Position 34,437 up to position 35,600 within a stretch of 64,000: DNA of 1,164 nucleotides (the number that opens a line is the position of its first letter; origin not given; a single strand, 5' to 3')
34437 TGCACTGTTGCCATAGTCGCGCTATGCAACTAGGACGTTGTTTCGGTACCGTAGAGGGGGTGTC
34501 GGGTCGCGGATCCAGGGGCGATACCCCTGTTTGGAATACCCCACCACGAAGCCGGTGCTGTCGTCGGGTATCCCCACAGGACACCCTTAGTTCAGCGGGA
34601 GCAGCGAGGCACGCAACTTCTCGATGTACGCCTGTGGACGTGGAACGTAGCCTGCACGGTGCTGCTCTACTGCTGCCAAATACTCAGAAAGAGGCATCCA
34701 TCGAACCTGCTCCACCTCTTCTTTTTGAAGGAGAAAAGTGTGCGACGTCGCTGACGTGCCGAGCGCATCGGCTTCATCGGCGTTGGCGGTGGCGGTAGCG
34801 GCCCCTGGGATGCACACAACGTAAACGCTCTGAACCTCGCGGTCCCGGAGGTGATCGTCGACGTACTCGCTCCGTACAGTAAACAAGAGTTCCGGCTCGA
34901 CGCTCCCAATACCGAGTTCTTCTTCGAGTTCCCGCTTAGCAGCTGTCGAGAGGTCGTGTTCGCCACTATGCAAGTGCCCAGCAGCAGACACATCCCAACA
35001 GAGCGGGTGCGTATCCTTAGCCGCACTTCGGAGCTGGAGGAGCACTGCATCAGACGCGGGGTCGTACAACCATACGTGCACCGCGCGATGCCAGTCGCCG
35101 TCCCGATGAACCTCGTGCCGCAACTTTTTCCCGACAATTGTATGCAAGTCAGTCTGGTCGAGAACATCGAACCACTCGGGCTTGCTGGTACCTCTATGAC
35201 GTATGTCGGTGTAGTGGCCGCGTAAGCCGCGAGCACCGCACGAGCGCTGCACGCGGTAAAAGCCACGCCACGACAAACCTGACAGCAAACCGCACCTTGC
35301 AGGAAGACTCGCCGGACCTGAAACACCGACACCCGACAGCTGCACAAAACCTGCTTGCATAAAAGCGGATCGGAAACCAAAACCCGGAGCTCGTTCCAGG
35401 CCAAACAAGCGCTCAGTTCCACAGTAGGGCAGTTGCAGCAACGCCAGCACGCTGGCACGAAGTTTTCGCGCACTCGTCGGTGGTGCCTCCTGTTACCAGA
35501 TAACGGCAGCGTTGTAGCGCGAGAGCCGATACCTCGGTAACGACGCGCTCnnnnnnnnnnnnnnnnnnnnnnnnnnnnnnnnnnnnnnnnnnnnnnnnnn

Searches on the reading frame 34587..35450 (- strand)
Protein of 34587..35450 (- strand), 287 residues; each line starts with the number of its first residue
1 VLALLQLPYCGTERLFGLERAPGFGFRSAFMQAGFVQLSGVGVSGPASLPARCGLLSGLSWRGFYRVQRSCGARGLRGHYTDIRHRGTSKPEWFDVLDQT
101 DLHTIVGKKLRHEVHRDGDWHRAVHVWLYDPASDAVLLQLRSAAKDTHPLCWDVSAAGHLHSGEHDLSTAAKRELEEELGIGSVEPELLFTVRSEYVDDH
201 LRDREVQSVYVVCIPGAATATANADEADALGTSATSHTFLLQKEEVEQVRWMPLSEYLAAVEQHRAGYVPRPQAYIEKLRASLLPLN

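Call 14: search_protein_families(library=pfam, proteins=[window:34587-35450:-])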
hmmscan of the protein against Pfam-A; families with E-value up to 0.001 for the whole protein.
window:34587-35450:- (287 aa): 1 family
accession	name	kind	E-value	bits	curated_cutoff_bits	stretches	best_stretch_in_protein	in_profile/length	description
PF00293.34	NUDIX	-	1.2e-16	61.4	21.1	1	121-266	3-128/134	NUDIX domain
